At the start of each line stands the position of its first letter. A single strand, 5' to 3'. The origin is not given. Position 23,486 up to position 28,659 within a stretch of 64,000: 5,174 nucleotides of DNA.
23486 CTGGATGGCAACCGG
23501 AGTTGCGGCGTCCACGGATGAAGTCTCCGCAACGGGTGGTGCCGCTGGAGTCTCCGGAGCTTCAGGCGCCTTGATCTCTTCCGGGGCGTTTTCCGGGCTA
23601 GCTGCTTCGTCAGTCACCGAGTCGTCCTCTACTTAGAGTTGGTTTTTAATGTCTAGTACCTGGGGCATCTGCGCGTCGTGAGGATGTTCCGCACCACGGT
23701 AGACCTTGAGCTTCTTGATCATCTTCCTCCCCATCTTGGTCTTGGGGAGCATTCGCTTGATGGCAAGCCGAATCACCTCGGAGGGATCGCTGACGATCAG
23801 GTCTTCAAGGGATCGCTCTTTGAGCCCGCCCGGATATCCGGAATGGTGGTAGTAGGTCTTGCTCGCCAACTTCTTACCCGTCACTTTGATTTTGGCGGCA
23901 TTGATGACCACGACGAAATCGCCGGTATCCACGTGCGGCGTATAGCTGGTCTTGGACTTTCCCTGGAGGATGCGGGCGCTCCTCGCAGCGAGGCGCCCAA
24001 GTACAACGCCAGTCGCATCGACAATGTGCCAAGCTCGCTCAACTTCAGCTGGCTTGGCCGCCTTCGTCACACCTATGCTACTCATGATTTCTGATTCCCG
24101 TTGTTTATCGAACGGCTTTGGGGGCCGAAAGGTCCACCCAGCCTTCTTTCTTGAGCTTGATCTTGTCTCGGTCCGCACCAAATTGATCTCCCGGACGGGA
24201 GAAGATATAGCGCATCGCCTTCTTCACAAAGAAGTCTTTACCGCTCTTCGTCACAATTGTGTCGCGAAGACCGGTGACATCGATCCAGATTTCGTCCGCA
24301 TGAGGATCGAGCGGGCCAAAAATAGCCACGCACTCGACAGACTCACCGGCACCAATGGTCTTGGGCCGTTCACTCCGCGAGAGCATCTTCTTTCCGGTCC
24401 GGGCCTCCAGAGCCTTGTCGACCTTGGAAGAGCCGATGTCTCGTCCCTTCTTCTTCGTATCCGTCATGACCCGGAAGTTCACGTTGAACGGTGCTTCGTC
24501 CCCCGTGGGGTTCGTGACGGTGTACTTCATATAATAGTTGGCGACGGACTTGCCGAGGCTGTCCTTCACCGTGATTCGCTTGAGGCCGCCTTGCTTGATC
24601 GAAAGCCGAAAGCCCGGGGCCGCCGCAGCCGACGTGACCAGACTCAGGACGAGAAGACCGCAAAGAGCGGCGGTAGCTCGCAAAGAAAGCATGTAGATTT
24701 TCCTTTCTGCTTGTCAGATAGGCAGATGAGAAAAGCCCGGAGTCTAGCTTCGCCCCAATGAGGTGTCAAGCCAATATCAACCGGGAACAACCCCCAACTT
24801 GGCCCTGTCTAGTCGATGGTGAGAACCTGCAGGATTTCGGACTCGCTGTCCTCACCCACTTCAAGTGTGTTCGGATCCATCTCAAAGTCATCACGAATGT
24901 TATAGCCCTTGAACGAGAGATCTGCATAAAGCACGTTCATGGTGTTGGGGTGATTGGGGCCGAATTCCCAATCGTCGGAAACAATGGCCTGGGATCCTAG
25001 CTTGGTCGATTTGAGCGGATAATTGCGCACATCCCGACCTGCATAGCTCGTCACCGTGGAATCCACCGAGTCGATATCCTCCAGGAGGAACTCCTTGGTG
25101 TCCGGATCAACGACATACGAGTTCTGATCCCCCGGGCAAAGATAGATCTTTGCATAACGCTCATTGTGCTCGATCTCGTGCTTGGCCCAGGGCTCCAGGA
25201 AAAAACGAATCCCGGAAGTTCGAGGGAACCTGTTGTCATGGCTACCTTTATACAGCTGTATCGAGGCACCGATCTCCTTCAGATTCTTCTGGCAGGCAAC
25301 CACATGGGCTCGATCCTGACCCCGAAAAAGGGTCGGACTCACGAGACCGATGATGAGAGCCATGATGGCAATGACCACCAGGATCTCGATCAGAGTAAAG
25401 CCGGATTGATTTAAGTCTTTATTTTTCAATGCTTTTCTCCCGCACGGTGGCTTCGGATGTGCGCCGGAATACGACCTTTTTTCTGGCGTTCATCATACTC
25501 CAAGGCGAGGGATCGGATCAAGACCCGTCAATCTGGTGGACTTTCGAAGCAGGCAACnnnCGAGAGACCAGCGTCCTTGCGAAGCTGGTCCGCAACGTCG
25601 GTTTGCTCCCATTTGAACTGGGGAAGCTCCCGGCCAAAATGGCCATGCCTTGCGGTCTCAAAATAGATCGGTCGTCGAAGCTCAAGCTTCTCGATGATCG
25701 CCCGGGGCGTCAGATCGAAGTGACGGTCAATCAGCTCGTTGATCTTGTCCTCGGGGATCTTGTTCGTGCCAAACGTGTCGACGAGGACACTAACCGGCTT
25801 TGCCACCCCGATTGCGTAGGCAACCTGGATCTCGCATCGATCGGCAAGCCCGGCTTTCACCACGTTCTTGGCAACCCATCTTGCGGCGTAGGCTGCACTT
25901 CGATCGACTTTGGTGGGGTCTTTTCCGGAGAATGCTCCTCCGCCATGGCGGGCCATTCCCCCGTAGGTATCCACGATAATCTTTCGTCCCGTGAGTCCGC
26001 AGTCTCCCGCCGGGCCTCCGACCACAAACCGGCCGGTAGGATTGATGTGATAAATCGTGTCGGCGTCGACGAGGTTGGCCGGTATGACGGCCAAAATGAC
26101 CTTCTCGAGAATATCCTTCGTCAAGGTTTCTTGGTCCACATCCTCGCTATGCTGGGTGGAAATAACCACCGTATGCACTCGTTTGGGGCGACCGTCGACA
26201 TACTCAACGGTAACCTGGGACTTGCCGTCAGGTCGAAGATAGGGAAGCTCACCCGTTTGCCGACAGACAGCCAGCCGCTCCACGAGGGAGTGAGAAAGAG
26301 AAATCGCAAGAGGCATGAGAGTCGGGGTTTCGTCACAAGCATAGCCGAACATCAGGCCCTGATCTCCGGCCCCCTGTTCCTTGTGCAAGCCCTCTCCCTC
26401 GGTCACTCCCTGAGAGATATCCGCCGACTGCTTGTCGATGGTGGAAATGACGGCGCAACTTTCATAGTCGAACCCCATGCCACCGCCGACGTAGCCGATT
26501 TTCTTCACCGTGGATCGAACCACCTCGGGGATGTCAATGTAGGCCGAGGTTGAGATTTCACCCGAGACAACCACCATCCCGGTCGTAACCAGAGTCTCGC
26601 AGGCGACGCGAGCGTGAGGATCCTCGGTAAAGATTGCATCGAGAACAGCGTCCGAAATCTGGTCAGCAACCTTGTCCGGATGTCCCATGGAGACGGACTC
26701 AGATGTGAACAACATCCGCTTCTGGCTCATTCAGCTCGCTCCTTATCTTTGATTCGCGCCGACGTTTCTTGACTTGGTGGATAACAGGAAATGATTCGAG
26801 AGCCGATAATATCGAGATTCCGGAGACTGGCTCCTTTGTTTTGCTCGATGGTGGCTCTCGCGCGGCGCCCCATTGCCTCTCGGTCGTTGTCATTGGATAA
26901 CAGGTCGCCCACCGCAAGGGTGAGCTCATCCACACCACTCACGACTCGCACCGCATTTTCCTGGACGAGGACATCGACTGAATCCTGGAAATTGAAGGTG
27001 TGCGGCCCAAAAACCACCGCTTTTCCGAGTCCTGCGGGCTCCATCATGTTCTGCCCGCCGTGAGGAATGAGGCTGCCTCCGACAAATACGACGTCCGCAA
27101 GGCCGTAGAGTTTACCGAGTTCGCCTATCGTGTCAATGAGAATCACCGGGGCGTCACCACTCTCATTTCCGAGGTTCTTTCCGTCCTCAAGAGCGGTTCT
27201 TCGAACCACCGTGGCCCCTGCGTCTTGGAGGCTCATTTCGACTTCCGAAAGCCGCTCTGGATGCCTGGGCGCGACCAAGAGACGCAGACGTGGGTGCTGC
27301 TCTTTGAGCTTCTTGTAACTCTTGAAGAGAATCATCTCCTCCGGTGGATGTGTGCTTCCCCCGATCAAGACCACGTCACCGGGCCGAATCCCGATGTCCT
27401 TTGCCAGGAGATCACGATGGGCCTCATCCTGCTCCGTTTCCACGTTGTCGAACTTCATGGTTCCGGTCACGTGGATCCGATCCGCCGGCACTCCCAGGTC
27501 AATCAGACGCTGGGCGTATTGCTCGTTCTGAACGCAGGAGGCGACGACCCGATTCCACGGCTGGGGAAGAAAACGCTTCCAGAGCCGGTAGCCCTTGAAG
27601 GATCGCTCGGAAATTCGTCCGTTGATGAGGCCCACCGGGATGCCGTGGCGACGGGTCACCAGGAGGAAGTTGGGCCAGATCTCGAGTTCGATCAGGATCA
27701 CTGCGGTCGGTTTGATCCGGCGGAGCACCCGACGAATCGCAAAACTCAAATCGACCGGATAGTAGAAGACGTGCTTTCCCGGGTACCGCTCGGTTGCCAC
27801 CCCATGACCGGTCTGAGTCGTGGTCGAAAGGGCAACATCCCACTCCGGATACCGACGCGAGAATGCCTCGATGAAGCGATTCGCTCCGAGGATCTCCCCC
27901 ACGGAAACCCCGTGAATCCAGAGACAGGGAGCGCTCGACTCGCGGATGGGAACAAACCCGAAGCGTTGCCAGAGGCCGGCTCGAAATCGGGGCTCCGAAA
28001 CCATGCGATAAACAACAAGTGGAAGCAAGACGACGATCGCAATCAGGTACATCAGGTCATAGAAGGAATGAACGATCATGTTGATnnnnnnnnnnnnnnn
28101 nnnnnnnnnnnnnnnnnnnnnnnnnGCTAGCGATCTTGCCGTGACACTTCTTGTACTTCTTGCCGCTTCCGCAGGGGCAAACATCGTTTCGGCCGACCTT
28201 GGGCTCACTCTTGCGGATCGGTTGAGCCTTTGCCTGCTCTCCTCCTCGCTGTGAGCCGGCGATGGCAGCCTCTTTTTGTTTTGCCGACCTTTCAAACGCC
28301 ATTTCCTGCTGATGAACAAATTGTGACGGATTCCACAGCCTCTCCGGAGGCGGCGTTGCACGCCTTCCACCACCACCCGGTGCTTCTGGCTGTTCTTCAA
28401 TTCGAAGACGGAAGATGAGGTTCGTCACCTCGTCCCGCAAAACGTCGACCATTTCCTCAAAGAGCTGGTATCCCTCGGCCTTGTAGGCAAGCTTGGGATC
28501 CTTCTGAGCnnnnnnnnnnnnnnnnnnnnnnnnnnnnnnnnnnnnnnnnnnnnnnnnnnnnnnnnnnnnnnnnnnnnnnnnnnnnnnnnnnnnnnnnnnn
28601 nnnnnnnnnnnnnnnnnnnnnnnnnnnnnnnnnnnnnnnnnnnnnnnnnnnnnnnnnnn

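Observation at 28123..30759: secA is one continuous reading frame interrupted by a single in-frame TAG at a conserved tyrosine codon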

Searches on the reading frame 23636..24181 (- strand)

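Call 29: search_protein_families(library=pfam, proteins=[window:23636-24181:-], max_evalue=0.0001)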
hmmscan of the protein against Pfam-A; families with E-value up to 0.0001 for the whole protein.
window:23636-24181:- (182 aa): 1 family
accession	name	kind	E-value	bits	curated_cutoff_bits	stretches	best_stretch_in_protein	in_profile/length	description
PF00572.24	Ribosomal_L13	-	4.3e-47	159.5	23.8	1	49-167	1-119/119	Ribosomal protein L13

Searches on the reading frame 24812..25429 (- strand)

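Call 13: search_protein_families(library=pfam, proteins=[window:24812-25429:-])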
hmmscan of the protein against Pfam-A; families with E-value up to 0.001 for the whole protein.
window:24812-25429:- (206 aa): 1 family
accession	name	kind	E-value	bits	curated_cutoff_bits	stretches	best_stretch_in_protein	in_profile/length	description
PF07963.17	N_methyl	-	2.3e-08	33.7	21.2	1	7-30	3-26/27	Prokaryotic N-terminal methylation motif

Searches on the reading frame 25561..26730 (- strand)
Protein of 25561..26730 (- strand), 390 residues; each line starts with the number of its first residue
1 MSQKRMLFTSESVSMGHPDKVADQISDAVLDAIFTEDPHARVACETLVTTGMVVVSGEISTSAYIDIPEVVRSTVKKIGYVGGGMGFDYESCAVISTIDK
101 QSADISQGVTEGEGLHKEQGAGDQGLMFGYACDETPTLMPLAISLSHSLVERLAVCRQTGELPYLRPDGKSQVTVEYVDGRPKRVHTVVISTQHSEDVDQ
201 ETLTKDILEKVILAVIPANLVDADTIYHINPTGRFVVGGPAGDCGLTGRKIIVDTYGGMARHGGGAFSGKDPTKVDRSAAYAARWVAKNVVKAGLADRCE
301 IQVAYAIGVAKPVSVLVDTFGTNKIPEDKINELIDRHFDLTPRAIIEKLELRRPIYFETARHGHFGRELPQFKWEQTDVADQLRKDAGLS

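Call 13: search_protein_families(library=pfam, proteins=[window:25561-26730:-])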
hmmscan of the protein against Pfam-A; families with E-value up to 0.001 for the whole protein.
window:25561-26730:- (390 aa): 3 families
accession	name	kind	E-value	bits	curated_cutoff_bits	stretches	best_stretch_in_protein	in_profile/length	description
PF02773.21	S-AdoMet_synt_C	-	8.4e-71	236.8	25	1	237-376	1-138/138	S-adenosylmethionine synthetase, C-terminal domain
PF02772.21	S-AdoMet_synt_M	-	1.4e-50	170.8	29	1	118-235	1-120/120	S-adenosylmethionine synthetase, central domain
PF00438.25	S-AdoMet_synt_N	-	9.3e-43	145.3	33.1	1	6-103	2-99/99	S-adenosylmethionine synthetase, N-terminal domain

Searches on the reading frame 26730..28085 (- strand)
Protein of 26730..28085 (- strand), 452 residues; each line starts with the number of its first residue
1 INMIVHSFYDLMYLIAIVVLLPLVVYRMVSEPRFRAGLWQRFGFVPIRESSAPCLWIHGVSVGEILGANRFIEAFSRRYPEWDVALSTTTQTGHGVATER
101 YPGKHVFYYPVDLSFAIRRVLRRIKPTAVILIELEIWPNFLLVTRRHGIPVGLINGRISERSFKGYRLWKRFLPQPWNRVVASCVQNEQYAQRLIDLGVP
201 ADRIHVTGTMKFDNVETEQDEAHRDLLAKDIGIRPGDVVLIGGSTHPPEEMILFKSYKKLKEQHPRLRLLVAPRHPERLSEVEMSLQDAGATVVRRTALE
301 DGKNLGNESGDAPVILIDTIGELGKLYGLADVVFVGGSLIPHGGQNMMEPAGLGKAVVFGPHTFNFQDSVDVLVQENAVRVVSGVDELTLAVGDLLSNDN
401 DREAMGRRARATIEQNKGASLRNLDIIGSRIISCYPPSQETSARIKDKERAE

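Call 13: search_protein_families(library=pfam, proteins=[window:26730-28085:-])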
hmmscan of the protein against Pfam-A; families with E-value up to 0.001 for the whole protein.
window:26730-28085:- (452 aa): 3 families
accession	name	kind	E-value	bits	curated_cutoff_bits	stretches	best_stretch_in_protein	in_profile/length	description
PF04413.22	Glycos_transf_N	-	1.6e-56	191.1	23.9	1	38-213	3-178/179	3-Deoxy-D-manno-octulosonic-acid transferase (kdotransferase)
PF02350.25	Epimerase_2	-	7.4e-06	25.5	30.6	1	184-251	127-194/347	UDP-N-acetylglucosamine 2-epimerase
PF13579.12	Glyco_trans_4_4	-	0.00086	20.1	29.7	1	90-207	39-155/158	Glycosyl transferase 4-like domain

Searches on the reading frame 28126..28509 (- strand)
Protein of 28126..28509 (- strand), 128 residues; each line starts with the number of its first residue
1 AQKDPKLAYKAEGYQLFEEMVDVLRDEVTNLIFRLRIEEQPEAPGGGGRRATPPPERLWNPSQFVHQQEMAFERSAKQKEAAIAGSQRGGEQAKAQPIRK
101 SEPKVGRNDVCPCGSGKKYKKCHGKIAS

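Call 34: search_protein_families(library=pfam, proteins=[window:28126-28509:-], max_evalue=0.001)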
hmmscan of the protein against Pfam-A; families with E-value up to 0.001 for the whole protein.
window:28126-28509:- (128 aa): 2 families
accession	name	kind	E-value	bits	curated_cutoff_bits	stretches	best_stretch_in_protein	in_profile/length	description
PF02810.21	SEC-C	-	8.6e-11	41.9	20.4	1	107-125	1-19/19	SEC-C motif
PF07516.18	SecA_SW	-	4.4e-07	30.6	26.7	1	1-35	165-199/200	SecA Wing and Scaffold domain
